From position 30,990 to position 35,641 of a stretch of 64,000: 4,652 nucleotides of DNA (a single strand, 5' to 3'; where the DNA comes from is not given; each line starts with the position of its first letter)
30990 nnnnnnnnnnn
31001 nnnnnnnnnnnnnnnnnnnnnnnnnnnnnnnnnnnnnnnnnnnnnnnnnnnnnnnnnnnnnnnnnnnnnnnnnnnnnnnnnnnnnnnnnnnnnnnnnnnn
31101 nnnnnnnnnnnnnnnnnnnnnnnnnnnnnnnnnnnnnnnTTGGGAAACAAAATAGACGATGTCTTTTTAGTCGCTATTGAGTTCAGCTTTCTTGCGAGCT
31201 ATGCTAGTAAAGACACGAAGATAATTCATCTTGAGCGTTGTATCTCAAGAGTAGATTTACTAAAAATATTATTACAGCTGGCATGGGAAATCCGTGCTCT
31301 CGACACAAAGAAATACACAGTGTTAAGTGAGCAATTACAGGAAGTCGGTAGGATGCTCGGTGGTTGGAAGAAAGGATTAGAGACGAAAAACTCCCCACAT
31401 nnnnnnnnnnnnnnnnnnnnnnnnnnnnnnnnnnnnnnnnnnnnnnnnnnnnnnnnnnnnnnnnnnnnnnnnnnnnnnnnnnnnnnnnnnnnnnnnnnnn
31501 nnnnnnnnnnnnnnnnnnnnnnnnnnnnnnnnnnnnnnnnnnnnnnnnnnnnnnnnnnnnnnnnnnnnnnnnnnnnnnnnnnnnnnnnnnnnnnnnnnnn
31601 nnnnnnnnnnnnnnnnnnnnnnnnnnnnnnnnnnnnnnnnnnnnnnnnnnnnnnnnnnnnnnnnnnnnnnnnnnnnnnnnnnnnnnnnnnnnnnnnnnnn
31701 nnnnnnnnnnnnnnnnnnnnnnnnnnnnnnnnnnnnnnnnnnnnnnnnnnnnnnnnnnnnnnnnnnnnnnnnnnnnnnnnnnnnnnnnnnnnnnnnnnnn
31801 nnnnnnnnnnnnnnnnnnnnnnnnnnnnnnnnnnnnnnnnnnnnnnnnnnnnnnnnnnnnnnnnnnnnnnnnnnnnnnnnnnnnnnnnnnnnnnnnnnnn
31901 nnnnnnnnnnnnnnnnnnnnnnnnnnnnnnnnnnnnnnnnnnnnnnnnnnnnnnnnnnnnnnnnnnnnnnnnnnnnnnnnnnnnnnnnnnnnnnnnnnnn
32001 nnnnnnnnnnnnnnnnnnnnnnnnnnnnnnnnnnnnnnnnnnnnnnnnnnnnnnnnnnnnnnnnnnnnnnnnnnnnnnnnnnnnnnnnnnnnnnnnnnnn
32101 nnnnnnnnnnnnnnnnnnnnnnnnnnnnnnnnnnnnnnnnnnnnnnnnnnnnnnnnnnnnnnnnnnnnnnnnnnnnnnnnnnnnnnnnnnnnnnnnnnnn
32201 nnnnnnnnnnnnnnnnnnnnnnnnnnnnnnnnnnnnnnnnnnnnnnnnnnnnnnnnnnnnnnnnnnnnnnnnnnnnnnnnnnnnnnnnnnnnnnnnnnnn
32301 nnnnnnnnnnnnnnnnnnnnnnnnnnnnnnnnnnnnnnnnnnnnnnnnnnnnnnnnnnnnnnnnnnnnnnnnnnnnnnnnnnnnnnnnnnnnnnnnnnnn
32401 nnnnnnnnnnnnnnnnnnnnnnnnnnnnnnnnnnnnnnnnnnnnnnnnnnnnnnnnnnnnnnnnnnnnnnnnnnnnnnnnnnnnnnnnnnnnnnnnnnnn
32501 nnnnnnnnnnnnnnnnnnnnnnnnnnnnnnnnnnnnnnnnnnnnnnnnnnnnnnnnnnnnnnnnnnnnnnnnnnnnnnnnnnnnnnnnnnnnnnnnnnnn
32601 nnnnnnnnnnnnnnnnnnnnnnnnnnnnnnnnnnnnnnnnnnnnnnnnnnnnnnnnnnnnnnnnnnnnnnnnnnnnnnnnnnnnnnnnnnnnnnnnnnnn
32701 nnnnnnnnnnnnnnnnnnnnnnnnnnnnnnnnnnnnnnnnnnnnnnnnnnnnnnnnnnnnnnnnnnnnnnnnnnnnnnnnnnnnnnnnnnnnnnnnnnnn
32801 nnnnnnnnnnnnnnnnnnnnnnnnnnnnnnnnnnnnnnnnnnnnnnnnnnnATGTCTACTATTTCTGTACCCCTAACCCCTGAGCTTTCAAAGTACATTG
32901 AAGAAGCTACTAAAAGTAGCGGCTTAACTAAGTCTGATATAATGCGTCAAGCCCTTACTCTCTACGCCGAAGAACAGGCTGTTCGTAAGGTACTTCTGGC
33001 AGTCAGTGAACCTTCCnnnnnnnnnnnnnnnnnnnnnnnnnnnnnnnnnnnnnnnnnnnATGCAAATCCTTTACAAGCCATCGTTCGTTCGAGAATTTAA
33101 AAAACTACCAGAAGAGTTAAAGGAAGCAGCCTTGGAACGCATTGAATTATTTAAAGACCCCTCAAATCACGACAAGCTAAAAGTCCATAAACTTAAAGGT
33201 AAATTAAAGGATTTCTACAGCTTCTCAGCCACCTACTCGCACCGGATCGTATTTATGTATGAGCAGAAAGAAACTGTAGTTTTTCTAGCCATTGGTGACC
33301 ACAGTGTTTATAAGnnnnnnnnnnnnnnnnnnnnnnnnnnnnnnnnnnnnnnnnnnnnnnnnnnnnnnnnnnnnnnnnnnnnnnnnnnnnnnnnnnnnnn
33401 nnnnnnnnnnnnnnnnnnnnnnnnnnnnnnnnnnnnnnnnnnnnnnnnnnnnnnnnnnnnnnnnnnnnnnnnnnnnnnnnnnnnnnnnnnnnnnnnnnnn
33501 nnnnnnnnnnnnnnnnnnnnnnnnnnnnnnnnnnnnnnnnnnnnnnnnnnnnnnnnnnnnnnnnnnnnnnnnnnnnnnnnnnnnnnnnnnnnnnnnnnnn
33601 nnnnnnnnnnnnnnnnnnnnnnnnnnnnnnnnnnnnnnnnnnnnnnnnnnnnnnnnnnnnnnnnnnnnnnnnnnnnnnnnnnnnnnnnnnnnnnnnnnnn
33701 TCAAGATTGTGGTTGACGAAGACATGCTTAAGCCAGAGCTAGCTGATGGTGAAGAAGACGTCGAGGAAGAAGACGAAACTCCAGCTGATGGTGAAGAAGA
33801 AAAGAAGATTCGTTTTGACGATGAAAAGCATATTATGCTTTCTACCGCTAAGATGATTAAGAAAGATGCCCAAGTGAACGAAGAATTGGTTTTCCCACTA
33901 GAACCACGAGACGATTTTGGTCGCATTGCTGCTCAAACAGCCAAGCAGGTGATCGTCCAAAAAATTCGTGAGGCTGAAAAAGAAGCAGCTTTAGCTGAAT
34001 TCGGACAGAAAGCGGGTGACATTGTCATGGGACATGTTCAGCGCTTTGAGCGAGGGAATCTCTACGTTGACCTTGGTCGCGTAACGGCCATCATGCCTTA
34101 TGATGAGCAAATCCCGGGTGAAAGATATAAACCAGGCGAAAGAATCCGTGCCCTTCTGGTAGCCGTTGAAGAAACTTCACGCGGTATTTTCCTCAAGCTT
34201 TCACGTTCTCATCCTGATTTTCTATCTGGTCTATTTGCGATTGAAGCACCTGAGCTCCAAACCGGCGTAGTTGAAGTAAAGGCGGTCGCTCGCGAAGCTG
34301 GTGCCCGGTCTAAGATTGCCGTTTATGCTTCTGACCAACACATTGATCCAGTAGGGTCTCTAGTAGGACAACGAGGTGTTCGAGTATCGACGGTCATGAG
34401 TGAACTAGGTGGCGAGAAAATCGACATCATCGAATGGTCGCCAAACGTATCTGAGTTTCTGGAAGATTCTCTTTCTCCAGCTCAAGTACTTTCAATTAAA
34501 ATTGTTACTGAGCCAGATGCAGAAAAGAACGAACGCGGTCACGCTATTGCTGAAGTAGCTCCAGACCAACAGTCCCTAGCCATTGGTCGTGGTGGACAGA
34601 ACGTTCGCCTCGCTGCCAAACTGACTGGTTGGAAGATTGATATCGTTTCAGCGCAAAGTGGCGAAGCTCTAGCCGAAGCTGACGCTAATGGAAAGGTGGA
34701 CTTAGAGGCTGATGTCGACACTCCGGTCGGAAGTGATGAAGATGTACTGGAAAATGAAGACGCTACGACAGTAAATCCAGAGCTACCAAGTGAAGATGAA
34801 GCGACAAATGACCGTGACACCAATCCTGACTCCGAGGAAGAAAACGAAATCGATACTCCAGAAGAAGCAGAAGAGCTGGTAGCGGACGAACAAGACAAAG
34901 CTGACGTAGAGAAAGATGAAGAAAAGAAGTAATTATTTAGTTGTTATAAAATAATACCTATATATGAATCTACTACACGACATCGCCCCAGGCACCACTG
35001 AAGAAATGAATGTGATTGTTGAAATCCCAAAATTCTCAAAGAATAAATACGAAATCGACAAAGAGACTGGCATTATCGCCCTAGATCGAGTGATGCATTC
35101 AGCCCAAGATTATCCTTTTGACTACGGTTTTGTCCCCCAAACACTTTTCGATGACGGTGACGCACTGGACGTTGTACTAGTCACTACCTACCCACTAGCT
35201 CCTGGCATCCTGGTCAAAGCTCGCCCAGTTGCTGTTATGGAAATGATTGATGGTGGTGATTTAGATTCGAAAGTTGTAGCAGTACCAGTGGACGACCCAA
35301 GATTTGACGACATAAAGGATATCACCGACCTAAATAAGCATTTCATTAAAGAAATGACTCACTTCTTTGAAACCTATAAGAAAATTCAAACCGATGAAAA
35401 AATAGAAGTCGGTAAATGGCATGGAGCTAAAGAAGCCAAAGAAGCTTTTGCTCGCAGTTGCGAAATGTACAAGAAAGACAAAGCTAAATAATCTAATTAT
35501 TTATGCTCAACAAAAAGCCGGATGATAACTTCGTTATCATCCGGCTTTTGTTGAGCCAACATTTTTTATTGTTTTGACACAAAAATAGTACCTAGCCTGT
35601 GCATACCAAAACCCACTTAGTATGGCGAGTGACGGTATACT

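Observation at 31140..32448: Diversity-generating retroelement core (TR/VR pair + Avd-like gene + target ORF) with no reverse transcriptase nearby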

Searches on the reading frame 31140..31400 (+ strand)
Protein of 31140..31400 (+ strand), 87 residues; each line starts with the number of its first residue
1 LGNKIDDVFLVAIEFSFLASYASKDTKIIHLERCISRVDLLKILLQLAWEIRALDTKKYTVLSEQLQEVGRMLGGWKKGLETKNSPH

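Call 11: search_protein_families(library=pfam, max_evalue=0.1, proteins=[window:31140-31400:+])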
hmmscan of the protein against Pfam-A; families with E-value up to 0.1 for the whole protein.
seq(87 aa): 1 family
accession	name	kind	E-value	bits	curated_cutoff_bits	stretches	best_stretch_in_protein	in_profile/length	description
PF22296.2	bAvd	-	1.8e-10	41.7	40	1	5-79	33-106/107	bAvd-like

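Call 12: search_protein_families(library=ncbifam, max_evalue=0.1, proteins=[window:31140-31400:+])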
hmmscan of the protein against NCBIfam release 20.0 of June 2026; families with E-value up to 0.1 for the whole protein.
seq(87 aa): 1 family
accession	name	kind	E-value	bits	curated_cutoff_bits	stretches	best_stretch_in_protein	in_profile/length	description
NF033474.1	DivGenRetAVD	equivalog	2e-13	50.5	80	1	7-78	35-104/104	diversity-generating retroelement protein Avd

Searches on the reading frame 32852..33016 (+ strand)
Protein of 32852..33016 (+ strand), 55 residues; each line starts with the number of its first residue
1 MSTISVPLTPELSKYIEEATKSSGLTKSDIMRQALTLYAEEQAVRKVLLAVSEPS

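Call 11: search_protein_families(library=pfam, max_evalue=0.1, proteins=[window:32852-33016:+])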
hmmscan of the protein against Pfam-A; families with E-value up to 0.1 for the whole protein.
seq(55 aa): 4 families
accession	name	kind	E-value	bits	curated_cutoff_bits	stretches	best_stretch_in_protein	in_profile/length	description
PF01402.27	RHH_1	-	2e-05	24.8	20.5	1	4-40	2-38/39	Ribbon-helix-helix protein, copG family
PF19807.5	DUF6290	-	7.3e-05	23.3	27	1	1-40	1-40/72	Family of unknown function (DUF6290)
PF21983.2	NikA-like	-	0.0069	16.9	27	1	3-36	6-39/72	Mobilization protein NikA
PF17206.9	SeqA_N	-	0.056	13.2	23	1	11-37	9-35/36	SeqA protein N-terminal domain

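Call 12: search_protein_families(library=ncbifam, max_evalue=0.1, proteins=[window:32852-33016:+])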
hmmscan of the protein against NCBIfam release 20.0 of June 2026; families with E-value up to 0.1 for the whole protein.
seq(55 aa): 6 families
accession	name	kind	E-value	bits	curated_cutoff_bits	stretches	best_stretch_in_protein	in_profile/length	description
TIGR02606.1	antidote_CC2985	hypoth_equivalog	0.00059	19.8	46.2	1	3-51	1-51/70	type II toxin-antitoxin system ParD family antitoxin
NF008389.0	PRK11187.1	equivalog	0.0034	17.4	185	1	9-45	7-43/182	replication initiation negative regulator SeqA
NF053762.1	aCcr1_fam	equivalog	0.0099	15.8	60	1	14-38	13-37/38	aCcr1 family cell cycle regulator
NF048017.1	antitoxin_RelB_like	equivalog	0.019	15.2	50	1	8-41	2-35/70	type II toxin-antitoxin system RelB family antitoxin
NF008412.0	PRK11235.1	equivalog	0.031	14.5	96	1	1-43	1-43/80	type II toxin-antitoxin system RelB/DinJ family antitoxin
NF046040.1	RelB_antitoxin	equivalog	0.032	14.6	50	1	4-40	1-37/69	type II toxin-antitoxin system RelB family antitoxin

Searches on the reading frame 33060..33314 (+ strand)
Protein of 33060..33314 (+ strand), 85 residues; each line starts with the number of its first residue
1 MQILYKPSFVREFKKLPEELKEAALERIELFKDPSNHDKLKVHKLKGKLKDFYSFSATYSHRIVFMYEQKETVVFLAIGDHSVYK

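Call 11: search_protein_families(library=pfam, max_evalue=0.1, proteins=[window:33060-33314:+])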
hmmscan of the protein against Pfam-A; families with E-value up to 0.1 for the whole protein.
seq(85 aa): 6 families
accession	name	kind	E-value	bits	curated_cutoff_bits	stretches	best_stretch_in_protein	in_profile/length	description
PF05016.21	ParE_toxin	-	7.1e-06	27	23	1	3-82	1-86/89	ParE toxin of type II toxin-antitoxin system, parDE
PF05973.20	Gp49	-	4.3e-05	23.9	23.9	1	12-79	2-70/90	Phage derived protein Gp49-like (DUF891)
PF05015.19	HigB-like_toxin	-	0.0013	19.6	27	1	38-73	43-84/91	RelE-like toxin of type II toxin-antitoxin system HigB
PF15738.11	YafQ_toxin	-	0.0024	18.6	30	1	2-82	2-84/88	Bacterial toxin of type II toxin-antitoxin system, YafQ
PF06769.20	YoeB_toxin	-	0.0024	18.3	27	1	41-81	40-79/80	YoeB-like toxin of bacterial type II toxin-antitoxin system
PF15781.12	ParE-like_toxin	-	0.0071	16.7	28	1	4-82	2-80/87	ParE-like toxin of type II bacterial toxin-antitoxin system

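Call 12: search_protein_families(library=ncbifam, max_evalue=0.1, proteins=[window:33060-33314:+])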
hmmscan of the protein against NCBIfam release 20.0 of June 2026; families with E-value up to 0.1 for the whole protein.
seq(85 aa): 4 families
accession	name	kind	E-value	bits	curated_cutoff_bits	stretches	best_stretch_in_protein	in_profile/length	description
TIGR02385.1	RelE_StbE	subfamily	1.3e-05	25.6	27.9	1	2-82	1-85/88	type II toxin-antitoxin system mRNA interferase toxin, RelE/StbE family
TIGR00053.1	TIGR00053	subfamily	1.6e-05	25.4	87.25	1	2-82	3-88/92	YafQ family addiction module toxin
TIGR02116.1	toxin_Txe_YoeB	equivalog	9.4e-05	22.5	51.8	1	25-81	24-79/80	Txe/YoeB family addiction module toxin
NF008722.0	PRK11716.1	equivalog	0.041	12.9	246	1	17-66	61-110/293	HTH-type transcriptional activator IlvY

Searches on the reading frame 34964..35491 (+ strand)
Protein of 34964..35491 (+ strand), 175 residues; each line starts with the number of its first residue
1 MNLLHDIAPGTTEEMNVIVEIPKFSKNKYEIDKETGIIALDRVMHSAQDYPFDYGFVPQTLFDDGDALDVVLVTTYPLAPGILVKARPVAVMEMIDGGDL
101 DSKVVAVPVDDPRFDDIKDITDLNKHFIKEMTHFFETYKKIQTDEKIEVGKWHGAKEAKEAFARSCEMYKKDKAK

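Call 11: search_protein_families(library=pfam, max_evalue=0.1, proteins=[window:34964-35491:+])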
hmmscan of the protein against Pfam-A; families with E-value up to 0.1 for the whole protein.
window:34964-35491:+ (175 aa): 2 families
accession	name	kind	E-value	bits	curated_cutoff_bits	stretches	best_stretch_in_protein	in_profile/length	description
PF00719.24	Pyrophosphatase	-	1.4e-55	187.8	23.5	1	17-170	1-153/153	Inorganic pyrophosphatase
PF02787.25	CPSase_L_D3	-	0.059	13.8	26.6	0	114-156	24-67/80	Carbamoyl-phosphate synthetase large chain, oligomerisation domain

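Call 58: list_cluster_members(proteins=[P0121, window:34964-35488:+, window:29738-30469:-, window:33060-33314:+, window:32852-33016:+, window:18236-19948:-, window:39699-41225:+, window:3246-4724:-, window:58241-59188:-])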
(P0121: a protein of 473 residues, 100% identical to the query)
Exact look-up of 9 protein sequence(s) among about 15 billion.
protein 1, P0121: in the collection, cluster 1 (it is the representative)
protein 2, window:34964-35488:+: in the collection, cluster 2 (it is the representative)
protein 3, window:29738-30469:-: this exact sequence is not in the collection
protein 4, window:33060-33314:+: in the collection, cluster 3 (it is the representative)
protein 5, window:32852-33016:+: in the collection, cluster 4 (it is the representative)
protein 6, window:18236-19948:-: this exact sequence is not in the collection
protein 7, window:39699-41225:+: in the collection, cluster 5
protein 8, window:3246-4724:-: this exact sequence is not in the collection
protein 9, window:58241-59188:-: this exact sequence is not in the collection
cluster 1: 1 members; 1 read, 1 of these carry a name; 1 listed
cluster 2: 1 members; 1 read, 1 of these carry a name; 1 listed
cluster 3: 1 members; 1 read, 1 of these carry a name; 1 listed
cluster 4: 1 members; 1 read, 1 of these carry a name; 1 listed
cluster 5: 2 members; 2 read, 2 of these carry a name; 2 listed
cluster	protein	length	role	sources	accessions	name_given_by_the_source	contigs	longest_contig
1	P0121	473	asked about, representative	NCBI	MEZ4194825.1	MAG: transcription termination factor NusA [Candidatus Paceibacterota bacterium]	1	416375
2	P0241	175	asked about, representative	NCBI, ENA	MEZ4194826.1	MAG: inorganic diphosphatase [Candidatus Paceibacterota bacterium]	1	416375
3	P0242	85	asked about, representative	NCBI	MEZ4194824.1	MAG: type II toxin-antitoxin system RelE/ParE family toxin [Candidatus Paceibacterota ...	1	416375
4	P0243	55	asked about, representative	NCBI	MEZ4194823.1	MAG: ribbon-helix-helix protein, CopG family [Candidatus Paceibacterota bacterium]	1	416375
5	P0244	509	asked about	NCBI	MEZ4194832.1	MAG: ribonuclease Y [Candidatus Paceibacterota bacterium]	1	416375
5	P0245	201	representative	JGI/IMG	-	ribonuclease Y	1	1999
